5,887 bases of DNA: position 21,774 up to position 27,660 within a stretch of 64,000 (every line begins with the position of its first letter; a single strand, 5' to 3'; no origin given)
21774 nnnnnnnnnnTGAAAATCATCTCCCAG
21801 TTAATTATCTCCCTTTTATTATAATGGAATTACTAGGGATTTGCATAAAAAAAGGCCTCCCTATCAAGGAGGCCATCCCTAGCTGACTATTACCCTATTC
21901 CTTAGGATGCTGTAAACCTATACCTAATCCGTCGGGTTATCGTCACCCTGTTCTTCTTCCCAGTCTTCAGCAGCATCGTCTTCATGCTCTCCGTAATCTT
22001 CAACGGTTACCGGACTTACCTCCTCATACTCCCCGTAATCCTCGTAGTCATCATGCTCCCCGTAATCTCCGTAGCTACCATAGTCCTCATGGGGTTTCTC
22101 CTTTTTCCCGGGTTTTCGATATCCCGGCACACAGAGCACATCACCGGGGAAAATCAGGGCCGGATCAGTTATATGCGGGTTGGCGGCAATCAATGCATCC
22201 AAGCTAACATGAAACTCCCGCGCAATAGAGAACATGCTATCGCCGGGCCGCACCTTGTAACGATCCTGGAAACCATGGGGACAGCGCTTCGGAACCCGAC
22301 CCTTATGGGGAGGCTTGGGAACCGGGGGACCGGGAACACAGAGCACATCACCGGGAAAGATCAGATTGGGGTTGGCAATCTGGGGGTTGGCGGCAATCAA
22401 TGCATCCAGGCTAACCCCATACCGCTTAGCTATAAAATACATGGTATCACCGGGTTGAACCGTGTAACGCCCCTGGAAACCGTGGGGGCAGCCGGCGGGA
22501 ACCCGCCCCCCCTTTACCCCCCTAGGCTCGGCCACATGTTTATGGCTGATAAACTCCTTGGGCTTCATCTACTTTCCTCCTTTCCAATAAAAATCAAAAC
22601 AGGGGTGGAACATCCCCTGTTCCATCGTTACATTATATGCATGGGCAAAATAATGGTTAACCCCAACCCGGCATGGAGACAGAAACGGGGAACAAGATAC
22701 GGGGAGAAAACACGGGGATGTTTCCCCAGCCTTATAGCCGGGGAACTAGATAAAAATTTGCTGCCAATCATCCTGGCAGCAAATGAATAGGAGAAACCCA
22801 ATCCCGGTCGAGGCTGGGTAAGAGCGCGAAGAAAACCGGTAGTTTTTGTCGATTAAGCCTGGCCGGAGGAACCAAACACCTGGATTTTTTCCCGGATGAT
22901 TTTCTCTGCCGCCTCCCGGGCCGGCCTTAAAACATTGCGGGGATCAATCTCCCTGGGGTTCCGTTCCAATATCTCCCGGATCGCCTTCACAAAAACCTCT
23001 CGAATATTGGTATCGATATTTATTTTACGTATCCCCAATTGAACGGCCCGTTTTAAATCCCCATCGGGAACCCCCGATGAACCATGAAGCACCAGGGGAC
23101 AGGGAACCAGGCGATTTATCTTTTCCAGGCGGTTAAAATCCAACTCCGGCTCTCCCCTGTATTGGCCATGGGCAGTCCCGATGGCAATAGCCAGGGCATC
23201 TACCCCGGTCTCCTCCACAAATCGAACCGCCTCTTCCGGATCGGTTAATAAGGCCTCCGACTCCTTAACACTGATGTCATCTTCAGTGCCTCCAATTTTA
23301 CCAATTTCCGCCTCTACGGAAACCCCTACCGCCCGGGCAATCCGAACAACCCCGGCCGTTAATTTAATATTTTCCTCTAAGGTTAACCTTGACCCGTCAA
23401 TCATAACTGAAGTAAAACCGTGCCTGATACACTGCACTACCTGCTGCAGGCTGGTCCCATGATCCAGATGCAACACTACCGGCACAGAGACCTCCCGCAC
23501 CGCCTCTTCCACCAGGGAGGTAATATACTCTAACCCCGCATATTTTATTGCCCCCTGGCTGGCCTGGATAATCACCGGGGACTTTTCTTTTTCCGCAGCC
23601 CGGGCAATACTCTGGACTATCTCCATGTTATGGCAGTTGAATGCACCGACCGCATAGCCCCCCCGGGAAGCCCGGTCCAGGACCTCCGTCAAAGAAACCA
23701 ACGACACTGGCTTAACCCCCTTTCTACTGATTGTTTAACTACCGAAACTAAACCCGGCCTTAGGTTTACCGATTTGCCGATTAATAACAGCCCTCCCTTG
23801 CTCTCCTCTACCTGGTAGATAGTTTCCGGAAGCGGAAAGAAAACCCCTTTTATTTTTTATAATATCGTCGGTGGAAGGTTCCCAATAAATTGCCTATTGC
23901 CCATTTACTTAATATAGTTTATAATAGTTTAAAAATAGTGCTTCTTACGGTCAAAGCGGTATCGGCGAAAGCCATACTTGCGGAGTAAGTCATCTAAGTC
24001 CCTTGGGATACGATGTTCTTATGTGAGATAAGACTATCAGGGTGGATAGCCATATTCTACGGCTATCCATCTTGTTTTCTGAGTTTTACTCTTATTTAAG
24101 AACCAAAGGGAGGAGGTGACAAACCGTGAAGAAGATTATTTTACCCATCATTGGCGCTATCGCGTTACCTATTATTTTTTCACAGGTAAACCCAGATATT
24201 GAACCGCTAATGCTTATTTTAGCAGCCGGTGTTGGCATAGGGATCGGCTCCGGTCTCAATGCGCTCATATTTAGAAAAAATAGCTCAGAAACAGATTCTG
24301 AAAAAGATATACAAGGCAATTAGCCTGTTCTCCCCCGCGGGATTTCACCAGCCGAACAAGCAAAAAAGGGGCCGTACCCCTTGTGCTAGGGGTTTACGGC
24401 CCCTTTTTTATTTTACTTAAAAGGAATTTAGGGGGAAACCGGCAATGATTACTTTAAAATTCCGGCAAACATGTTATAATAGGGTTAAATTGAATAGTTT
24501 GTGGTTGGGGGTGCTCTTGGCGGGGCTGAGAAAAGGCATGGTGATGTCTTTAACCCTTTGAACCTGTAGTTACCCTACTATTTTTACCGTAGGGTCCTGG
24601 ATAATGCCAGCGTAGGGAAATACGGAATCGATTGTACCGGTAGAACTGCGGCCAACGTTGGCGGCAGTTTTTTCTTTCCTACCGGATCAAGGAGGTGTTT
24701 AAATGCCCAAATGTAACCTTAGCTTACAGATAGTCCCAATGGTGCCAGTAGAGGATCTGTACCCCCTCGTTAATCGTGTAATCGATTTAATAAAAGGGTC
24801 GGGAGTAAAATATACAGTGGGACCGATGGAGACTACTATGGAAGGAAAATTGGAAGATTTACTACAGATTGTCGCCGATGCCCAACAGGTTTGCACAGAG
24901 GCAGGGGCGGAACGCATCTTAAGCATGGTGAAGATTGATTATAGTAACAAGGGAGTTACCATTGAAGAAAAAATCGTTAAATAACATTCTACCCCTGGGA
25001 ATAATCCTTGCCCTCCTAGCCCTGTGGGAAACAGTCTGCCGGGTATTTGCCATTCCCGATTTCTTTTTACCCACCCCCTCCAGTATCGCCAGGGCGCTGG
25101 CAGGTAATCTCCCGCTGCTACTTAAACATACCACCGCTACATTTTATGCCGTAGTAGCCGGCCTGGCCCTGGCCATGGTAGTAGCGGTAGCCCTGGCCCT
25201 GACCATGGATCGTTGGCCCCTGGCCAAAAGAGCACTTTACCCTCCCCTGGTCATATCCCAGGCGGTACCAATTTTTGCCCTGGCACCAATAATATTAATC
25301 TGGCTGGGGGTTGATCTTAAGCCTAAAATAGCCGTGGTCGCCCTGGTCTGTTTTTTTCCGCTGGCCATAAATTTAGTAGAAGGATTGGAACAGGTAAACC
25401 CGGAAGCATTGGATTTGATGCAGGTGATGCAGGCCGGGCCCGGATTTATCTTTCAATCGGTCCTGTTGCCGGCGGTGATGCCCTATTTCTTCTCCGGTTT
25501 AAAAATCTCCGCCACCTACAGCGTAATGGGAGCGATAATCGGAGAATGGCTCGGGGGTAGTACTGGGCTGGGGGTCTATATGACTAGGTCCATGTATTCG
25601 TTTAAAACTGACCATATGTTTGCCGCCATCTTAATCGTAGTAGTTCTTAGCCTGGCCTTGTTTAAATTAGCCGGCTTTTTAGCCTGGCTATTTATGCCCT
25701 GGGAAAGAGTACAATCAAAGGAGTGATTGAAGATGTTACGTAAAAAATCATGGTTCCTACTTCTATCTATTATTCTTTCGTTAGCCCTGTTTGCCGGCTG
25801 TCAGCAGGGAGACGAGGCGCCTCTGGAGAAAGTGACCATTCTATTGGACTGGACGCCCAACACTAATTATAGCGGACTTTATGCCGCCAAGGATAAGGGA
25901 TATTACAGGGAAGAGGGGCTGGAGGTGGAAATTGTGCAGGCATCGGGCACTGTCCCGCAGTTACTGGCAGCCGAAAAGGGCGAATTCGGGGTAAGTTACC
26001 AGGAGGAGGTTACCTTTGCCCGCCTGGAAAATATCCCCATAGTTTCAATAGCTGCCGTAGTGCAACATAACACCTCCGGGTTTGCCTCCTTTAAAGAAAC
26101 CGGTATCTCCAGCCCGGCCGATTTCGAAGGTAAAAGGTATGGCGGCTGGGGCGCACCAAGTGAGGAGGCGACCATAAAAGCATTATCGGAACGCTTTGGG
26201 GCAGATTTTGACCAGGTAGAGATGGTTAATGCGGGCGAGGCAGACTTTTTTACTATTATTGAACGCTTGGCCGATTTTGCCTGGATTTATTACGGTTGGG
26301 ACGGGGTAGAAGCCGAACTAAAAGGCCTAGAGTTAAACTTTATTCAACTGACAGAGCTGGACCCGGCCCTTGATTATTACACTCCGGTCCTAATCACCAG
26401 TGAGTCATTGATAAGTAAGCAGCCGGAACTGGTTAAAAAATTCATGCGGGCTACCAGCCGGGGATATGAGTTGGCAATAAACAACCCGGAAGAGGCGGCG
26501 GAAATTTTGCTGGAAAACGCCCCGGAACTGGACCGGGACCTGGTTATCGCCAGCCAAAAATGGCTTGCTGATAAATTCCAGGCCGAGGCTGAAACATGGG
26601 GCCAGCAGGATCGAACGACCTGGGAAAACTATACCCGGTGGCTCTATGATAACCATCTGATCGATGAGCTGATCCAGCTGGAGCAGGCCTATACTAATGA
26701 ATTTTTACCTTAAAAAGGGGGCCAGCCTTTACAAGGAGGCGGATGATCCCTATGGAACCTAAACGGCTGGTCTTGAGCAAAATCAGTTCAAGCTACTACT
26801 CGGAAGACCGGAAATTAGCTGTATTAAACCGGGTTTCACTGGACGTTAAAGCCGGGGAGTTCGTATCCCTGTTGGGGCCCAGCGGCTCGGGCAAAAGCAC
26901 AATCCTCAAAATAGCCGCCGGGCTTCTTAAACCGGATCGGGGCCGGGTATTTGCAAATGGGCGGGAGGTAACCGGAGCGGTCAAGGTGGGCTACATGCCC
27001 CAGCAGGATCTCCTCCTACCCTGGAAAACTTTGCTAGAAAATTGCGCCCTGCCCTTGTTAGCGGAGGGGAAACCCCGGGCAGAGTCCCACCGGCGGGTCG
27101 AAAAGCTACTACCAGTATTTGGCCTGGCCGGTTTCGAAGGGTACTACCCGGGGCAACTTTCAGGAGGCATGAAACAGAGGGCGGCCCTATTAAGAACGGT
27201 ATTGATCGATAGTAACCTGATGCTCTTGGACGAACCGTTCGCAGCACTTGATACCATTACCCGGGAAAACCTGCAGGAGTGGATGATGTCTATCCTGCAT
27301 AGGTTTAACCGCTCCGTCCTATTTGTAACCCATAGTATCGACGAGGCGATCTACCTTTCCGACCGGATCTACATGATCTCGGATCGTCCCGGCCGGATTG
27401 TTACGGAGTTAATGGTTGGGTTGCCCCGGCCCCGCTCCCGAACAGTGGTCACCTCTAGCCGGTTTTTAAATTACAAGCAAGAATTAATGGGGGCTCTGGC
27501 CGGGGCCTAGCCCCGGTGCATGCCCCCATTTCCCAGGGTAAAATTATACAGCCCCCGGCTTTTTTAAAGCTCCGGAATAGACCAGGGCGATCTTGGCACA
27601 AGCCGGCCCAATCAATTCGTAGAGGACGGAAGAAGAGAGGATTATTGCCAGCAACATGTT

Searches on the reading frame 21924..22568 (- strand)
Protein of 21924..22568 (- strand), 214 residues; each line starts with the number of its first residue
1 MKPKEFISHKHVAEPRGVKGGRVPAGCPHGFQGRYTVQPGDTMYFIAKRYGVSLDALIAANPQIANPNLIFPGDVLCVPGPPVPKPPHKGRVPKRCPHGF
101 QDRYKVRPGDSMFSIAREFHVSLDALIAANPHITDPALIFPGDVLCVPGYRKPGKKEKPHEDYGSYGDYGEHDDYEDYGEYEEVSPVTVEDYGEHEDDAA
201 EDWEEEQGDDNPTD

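Call 12: search_protein_families(library=pfam, proteins=[window:21924-22568:-], max_evalue=0.00001)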
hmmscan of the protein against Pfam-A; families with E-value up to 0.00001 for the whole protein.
window:21924-22568:- (214 aa): 2 families
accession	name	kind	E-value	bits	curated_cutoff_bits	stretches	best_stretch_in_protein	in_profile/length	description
PF01476.26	LysM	-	4.5e-35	119.8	20.9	2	35-79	1-43/43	LysM domain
PF23473.1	LysM3_LYK4_5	-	1.8e-09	38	29.3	0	35-79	5-47/48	LYK4/5 LysM3 domain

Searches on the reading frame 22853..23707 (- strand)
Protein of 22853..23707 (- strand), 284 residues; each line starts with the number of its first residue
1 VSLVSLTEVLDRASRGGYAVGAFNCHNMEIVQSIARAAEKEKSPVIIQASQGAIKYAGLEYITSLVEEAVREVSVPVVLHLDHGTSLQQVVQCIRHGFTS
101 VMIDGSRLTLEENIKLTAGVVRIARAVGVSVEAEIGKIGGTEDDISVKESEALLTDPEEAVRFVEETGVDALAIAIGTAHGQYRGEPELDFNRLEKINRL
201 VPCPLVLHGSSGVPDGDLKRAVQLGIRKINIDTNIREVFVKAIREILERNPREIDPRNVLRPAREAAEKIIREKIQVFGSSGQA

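Call 12: search_protein_families(library=pfam, proteins=[window:22853-23707:-], max_evalue=0.00001)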
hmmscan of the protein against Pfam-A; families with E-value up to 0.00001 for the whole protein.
window:22853-23707:- (284 aa): 1 family
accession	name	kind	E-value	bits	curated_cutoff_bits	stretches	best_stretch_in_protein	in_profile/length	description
PF01116.26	F_bP_aldolase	-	2e-111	372.4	25.5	1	4-283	1-277/277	Fructose-bisphosphate aldolase class-II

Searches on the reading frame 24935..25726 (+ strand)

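Call 12: search_protein_families(library=pfam, proteins=[window:24935-25726:+], max_evalue=0.00001)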
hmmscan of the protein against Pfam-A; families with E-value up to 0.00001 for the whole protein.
window:24935-25726:+ (263 aa): 1 family
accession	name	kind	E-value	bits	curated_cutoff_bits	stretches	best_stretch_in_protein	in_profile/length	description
PF00528.27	BPD_transp_1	-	2.2e-21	76.9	26.4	1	83-247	4-176/184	Binding-protein-dependent transport system inner membrane component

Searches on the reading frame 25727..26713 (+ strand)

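Call 12: search_protein_families(library=pfam, proteins=[window:25727-26713:+], max_evalue=0.00001)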
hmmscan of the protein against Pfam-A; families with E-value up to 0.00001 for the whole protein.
window:25727-26713:+ (328 aa): 1 family
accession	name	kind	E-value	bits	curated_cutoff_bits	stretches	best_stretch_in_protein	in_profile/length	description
PF09084.16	NMT1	-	4.6e-75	252.7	20.5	1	45-257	1-216/216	NMT1/THI5 like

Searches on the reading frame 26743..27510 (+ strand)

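Call 12: search_protein_families(library=pfam, proteins=[window:26743-27510:+], max_evalue=0.00001)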
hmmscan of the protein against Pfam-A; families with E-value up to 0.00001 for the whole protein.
window:26743-27510:+ (255 aa): 2 families
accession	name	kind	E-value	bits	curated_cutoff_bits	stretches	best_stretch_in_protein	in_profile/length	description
PF00005.33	ABC_tran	-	4.9e-30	105.4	25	1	28-167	1-137/137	ABC transporter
PF13304.12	AAA_21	-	1.5e-06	29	27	0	41-62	2-23/304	AAA domain, putative AbiEii toxin, Type IV TA system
